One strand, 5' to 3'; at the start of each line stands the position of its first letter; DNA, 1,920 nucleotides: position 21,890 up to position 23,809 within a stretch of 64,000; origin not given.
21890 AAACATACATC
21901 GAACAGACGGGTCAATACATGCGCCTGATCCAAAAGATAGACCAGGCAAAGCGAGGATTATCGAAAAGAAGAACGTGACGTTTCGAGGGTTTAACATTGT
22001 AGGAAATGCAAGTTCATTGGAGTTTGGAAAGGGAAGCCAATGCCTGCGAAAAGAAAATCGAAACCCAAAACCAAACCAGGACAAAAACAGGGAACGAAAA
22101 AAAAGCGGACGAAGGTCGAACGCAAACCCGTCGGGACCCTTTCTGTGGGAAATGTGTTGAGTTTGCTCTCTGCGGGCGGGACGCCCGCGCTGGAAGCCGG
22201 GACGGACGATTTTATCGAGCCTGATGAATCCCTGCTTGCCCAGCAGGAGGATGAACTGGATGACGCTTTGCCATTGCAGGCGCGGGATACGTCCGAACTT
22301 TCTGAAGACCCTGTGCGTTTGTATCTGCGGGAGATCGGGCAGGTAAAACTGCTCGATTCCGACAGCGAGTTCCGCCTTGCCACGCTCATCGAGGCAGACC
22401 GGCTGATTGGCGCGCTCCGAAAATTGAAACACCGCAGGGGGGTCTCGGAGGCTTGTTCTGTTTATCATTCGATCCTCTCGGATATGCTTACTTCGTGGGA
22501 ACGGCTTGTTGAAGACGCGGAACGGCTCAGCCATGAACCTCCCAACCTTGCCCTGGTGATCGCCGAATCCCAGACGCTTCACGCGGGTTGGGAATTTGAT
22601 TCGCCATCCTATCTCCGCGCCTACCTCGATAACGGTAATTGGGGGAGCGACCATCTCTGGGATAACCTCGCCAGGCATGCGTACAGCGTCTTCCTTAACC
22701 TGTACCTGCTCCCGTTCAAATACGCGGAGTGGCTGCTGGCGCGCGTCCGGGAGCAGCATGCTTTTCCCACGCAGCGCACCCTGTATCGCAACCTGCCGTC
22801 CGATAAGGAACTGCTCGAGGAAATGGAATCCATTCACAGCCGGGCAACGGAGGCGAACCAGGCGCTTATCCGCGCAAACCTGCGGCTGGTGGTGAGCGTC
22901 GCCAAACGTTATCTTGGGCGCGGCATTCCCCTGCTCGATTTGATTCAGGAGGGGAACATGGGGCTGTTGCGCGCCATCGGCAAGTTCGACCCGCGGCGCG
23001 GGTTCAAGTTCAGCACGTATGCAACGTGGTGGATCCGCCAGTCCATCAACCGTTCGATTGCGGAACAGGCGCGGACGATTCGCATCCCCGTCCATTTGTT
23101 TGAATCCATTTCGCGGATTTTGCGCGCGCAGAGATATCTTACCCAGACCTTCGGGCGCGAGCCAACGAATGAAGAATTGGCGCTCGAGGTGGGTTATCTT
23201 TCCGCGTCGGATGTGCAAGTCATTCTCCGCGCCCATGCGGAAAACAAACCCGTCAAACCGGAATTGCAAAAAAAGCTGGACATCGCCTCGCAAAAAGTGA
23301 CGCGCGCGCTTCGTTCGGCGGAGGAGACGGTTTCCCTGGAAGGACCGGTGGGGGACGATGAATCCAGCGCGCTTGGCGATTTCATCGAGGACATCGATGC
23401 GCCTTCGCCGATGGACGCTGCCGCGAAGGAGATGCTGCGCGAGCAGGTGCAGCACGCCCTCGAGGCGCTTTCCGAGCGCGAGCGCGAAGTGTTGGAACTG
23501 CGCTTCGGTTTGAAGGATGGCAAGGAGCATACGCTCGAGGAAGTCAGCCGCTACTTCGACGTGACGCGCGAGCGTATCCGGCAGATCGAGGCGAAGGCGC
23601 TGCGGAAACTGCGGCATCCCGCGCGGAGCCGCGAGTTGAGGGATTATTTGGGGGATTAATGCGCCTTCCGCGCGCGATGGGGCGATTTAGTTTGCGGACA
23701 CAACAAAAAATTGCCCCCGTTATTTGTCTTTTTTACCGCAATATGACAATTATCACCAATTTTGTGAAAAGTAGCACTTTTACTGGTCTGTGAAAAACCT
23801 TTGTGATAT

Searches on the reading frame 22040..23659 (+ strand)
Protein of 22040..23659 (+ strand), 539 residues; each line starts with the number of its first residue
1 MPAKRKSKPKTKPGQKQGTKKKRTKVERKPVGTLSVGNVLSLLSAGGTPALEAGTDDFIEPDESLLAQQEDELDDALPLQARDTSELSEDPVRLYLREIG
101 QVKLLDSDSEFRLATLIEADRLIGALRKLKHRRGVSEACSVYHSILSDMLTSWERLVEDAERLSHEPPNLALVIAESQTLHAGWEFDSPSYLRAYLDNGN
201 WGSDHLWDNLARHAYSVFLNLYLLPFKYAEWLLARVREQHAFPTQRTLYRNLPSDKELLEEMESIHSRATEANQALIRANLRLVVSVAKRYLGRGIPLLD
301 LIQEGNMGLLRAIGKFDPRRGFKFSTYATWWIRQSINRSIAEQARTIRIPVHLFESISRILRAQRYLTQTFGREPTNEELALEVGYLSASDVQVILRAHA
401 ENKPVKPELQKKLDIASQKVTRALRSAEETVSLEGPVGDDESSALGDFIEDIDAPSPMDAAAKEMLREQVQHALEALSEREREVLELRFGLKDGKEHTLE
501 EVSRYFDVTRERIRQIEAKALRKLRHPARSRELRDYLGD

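Call 33: search_protein_families(library=pfam, proteins=[window:22040-23659:+], max_evalue=0.001)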
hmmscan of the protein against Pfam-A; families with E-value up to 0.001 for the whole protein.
window:22040-23659:+ (539 aa): 4 families
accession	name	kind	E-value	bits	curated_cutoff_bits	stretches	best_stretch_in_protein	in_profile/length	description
PF04542.20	Sigma70_r2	-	9.9e-24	83.4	24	1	276-346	1-71/71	Sigma-70 region 2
PF04539.22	Sigma70_r3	-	8.6e-20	71.1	25.3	2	403-460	20-77/78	Sigma-70 region 3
PF04545.22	Sigma70_r4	-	1.8e-18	66.2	24.1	1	473-526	1-50/50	Sigma-70, region 4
PF00140.25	Sigma70_r1_2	-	8.7e-10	38.8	22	1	90-119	1-30/34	Sigma-70 factor, region 1.2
